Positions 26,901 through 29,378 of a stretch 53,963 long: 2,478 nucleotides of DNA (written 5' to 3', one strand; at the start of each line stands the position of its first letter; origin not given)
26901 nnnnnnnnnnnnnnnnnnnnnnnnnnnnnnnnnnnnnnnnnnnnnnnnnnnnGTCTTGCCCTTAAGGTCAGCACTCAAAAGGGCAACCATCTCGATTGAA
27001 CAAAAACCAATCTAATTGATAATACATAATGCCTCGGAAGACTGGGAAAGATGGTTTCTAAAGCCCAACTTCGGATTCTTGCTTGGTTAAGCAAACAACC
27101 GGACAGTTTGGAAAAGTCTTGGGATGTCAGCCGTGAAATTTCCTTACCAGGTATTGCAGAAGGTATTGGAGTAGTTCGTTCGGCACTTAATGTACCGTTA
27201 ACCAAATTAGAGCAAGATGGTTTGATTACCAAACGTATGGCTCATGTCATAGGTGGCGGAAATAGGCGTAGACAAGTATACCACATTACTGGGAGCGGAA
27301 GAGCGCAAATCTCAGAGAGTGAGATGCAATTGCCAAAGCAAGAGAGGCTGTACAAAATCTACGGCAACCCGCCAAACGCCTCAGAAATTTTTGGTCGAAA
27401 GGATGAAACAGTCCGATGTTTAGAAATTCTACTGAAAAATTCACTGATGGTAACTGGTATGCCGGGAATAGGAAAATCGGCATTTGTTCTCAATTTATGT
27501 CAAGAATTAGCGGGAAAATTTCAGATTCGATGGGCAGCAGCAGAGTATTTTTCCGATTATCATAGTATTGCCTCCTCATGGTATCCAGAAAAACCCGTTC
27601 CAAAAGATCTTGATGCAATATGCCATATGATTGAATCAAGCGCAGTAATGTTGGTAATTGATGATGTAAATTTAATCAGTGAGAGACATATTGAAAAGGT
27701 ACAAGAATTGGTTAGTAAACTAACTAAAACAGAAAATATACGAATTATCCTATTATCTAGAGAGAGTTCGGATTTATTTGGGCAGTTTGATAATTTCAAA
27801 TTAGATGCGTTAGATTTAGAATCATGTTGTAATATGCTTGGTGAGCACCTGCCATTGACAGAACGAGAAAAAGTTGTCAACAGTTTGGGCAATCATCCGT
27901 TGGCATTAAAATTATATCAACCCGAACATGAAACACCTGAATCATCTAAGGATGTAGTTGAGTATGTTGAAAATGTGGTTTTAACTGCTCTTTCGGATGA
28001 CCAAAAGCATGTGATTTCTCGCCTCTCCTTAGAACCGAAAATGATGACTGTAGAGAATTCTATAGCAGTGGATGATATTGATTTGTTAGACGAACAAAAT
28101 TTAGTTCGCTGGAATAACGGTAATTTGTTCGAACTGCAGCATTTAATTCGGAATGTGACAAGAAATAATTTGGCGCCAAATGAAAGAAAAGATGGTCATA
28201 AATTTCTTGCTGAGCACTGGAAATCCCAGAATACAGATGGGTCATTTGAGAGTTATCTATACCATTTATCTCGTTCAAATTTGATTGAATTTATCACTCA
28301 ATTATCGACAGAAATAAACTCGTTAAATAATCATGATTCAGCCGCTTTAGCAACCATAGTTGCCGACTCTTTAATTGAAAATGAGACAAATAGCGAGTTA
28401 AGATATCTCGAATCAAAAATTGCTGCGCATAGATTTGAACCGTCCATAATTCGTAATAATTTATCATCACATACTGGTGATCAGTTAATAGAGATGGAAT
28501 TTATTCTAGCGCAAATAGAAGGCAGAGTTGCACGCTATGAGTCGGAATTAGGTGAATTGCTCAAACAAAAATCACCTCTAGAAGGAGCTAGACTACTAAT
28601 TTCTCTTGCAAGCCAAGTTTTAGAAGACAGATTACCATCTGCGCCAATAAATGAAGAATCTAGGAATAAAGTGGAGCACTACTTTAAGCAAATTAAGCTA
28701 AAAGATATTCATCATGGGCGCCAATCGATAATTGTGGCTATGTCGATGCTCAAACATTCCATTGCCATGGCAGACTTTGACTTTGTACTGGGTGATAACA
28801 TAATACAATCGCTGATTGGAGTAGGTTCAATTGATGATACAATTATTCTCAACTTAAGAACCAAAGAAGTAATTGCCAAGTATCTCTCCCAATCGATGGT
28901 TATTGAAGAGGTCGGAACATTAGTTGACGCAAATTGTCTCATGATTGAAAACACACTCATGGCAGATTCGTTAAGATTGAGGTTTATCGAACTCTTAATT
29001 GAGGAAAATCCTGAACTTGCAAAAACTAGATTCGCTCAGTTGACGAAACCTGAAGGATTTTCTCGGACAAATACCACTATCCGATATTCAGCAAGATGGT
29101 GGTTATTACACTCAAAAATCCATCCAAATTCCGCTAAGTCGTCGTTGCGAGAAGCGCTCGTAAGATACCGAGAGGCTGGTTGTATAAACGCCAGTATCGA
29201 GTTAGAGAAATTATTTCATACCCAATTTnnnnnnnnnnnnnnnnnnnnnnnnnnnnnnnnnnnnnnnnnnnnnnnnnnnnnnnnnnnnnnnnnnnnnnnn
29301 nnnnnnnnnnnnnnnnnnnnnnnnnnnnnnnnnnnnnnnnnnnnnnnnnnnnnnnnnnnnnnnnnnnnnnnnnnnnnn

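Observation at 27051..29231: wHTH - NB-ARC - helical-repeat STAND ATPase (AfsR-like architecture) in an archaeon, at the edge of the surface-protein island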

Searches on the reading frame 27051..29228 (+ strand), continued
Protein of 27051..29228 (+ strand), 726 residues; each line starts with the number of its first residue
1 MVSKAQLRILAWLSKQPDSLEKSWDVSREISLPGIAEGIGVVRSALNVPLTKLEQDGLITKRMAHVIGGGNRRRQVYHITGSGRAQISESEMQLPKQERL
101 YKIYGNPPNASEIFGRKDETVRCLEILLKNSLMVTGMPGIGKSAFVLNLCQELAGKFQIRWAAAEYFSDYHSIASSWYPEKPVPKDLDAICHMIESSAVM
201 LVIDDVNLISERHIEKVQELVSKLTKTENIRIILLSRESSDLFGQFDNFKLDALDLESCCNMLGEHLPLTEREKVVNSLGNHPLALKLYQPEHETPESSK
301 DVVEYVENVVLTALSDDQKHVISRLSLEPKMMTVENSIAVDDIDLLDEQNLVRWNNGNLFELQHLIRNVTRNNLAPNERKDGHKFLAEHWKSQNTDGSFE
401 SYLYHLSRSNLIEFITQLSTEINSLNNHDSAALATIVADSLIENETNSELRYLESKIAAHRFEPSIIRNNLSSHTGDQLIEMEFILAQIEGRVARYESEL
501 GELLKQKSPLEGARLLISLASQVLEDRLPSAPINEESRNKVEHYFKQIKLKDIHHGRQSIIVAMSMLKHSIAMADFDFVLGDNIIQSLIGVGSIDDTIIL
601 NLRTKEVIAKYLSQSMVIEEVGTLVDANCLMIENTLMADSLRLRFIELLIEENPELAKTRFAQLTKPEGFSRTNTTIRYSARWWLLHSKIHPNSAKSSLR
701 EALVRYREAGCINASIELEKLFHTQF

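Call 67: search_protein_families(library=pfam, proteins=[P0106, P0111, P0099, P0113, P0103, P0116], max_evalue=0.0001)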
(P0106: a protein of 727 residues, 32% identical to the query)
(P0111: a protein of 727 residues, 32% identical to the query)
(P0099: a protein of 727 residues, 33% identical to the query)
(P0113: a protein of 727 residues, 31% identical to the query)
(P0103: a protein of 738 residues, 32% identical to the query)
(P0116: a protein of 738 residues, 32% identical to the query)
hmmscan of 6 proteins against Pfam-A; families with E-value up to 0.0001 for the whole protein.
P0106 (727 aa): 6 families
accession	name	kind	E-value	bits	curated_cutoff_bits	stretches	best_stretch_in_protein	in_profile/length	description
PF20720.3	nSTAND3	-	9.4e-08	32.3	27.2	1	121-179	6-62/155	Novel STAND NTPase 3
PF13191.12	AAA_16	-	2e-07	32.1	32.6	1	117-179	4-64/167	AAA ATPase domain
PF00004.35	AAA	-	7.6e-07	30.1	21.2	1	137-236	3-105/131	ATPase family associated with various cellular activities (AAA)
PF00931.28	NB-ARC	-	2.3e-06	27.5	23.5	1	121-211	4-110/248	NB-ARC domain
PF25201.1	nSTAND6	-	8.7e-05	23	27.7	0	115-180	1-66/148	Novel STAND NTPase 6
PF25199.1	nSTAND_NTPase5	-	9e-05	22.8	34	0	120-243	30-136/145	Novel STAND NTPase 5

P0111 (727 aa): 5 families
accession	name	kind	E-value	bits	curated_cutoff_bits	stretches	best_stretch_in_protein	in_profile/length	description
PF20720.3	nSTAND3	-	4.6e-08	33.3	27.2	1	121-179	6-62/155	Novel STAND NTPase 3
PF13191.12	AAA_16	-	7.5e-08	33.5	32.6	1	117-175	4-63/167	AAA ATPase domain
PF00004.35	AAA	-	1.5e-06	29.2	21.2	1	137-236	3-105/131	ATPase family associated with various cellular activities (AAA)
PF00931.28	NB-ARC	-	3.9e-06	26.8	23.5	1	120-211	3-110/248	NB-ARC domain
PF25201.1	nSTAND6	-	5.7e-05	23.6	27.7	0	115-180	1-66/148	Novel STAND NTPase 6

P0099 (727 aa): 4 families
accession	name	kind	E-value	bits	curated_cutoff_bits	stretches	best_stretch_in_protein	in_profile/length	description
PF13191.12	AAA_16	-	1e-06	29.8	32.6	0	117-232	4-162/167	AAA ATPase domain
PF00931.28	NB-ARC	-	1.6e-05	24.7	23.5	1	124-212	12-111/248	NB-ARC domain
PF20720.3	nSTAND3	-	1.8e-05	24.9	27.2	0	127-180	12-63/155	Novel STAND NTPase 3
PF00004.35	AAA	-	5.7e-05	24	21.2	0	137-233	3-97/131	ATPase family associated with various cellular activities (AAA)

P0113 (727 aa): 4 families
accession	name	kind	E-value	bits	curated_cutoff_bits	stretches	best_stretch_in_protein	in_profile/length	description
PF13191.12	AAA_16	-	5.3e-06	27.5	32.6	0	117-175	4-63/167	AAA ATPase domain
PF20720.3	nSTAND3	-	2.7e-05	24.3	27.2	0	123-180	8-63/155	Novel STAND NTPase 3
PF00931.28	NB-ARC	-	9.6e-05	22.2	23.5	0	135-184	21-73/248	NB-ARC domain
PF00004.35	AAA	-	9.9e-05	23.2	21.2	0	137-233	3-97/131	ATPase family associated with various cellular activities (AAA)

P0103 (738 aa): 5 families
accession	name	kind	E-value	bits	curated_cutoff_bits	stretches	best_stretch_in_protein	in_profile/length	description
PF13191.12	AAA_16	-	7.9e-08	33.4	32.6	1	128-186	4-63/167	AAA ATPase domain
PF20720.3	nSTAND3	-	2.1e-06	27.9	27.2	1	135-191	9-63/155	Novel STAND NTPase 3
PF25199.1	nSTAND_NTPase5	-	5.7e-06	26.7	34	1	141-254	40-136/145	Novel STAND NTPase 5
PF00004.35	AAA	-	1.5e-05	25.9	21.2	0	148-248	3-104/131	ATPase family associated with various cellular activities (AAA)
PF00931.28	NB-ARC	-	3.8e-05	23.5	23.5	0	145-225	20-113/248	NB-ARC domain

P0116 (738 aa): 4 families
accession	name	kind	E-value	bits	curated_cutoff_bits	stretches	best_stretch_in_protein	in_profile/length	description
PF13191.12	AAA_16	-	1.6e-07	32.4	32.6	1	128-243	4-162/167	AAA ATPase domain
PF00931.28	NB-ARC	-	2.4e-05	24.2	23.5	1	146-223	21-111/248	NB-ARC domain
PF00004.35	AAA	-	4e-05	24.5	21.2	0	148-250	3-106/131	ATPase family associated with various cellular activities (AAA)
PF20720.3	nSTAND3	-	8.3e-05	22.8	27.2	0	139-190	13-62/155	Novel STAND NTPase 3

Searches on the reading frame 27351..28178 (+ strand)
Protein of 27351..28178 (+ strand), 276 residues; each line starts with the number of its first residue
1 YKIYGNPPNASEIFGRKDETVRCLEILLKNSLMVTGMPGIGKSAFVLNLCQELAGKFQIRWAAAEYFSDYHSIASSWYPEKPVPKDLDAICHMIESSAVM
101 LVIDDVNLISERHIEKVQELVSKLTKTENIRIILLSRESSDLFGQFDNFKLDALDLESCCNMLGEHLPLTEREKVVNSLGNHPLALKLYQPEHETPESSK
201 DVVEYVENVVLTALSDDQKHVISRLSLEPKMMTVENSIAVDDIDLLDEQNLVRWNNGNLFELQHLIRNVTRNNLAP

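Call 44: predict_structure(alignment_id=A3)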
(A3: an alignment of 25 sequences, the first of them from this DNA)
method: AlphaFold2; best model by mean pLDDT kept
length: 276 residues; sequences in the alignment: 25
mean_pLDDT: 91.9   pTM: 0.88
mean pLDDT of the five models: 91.9, 91.2, 86.5, 84.2, 80.9
residues with pLDDT >= 90: 223; 70-90: 53; 50-70: 0; < 50: 0
segments of 3 or more residues with pLDDT < 50: none
pLDDT, mean of each block of 10 residues (from residue 1): 88 89 94 94 95 91 96 96 94 88 96 95 93 92 90 93 91 93 92 87 92 91 90 92 91 89 93 83
secondary structure, 60 per line:
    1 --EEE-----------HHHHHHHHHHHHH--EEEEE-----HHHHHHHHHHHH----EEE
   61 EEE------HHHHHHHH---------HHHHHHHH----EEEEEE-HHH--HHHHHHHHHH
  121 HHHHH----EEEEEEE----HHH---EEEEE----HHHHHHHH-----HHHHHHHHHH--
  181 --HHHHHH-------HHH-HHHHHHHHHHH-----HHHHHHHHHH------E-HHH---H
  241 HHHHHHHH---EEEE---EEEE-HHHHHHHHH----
elements in order: E3-5 H17-29 E32-36 H42-53 E58-63 H70-77 H87-94 E99-104 H111-125 E130-136 E147-151 H156-163 H169-178 H183-188 H200-210 H216-225 H240-248 E252-255 E259-262 H264-272

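Call 48: fold_search(model_id=the predicted structure, library=pdb)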
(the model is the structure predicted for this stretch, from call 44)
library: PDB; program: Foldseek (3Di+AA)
matches with E <= 10: 1754; with E <= 0.001: 486
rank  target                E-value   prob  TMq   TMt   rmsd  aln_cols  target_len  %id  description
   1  8bob_C                2.7e-10  1.00  0.55  0.39  14.8       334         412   17  Structural basis for negative regulation of the maltose system (released 2023-10-18)
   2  8jol_B                2.9e-10  1.00  0.63  0.39   6.2       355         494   15  cryo-EM structure of the CED-4/CED-3 holoenzyme (released 2023-06-28)
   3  9ria_C                3.3e-10  1.00  0.70  0.26   5.0       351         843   14  Cryo-EM structure of tomato NRC3-AVRcap1b complex (released 2025-07-23)
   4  7jlv_A                5.3e-10  1.00  0.65  0.44   5.3       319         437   18  Structure of the activated Roq1 resistosome directly recognizing the pathogen effector XopQ (released 2020-12-02)
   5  8xuq_A                5.3e-10  1.00  0.54  0.19  14.7       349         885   16  Cryo-EM structure of tomato NRC2 tetramer (released 2024-05-22)
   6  6j6i_C                6.4e-10  1.00  0.62  0.26   7.2       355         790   14  Reconstitution and structure of a plant NLR resistosome conferring immunity (released 2019-03-20)
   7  8jo0_A                6.8e-10  1.00  0.66  0.49   5.8       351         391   14  The Cryo-EM structure of a heptameric CED-4/CED-3 catalytic complex (released 2023-06-28)
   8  7crc_B                4.7e-09  1.00  0.71  0.20   4.5       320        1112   15  Cryo-EM structure of plant NLR RPP1 tetramer in complex with ATR1 (released 2020-12-16)
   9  2qby_A                5.3e-09  1.00  0.49  0.38   9.7       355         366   13  Crystal structure of a heterodimer of Cdc6/Orc1 initiators bound to origin DNA (from S. solfataricus) (released 2007-09-11)
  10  6s2p                  1.1e-08  1.00  0.44  0.47  15.0       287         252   14  Structure of the NB-ARC domain from the Tomato immune receptor NRC1 (released 2019-07-03)
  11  7jpr_E                1.7e-08  1.00  0.48  0.36  15.9       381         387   10  ORC-OPEN: Human Origin Recognition Complex (ORC) in an open conformation (released 2020-09-09)
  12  7dfv_A                1.9e-08  1.00  0.72  0.41   4.8       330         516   15  Cryo-EM structure of plant NLR RPP1 tetramer core part (released 2020-12-16)
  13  7tji_I                7.2e-08  1.00  0.48  0.37  14.7       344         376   13  S. cerevisiae ORC bound to 84 bp ARS1 DNA and Cdc6 (state 2) with flexible Orc6 N-terminal domain (released 2022-10-05)
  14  1fnn_A                8.6e-08  1.00  0.51  0.39  11.3       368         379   11  CRYSTAL STRUCTURE OF CDC6P FROM PYROBACULUM AEROPHILUM (released 2000-10-04)
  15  7jgr_B                8.6e-08  1.00  0.39  0.37  16.7       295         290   12  Structure of Drosophila ORC bound to DNA (84 bp) and Cdc6 (released 2020-09-09)
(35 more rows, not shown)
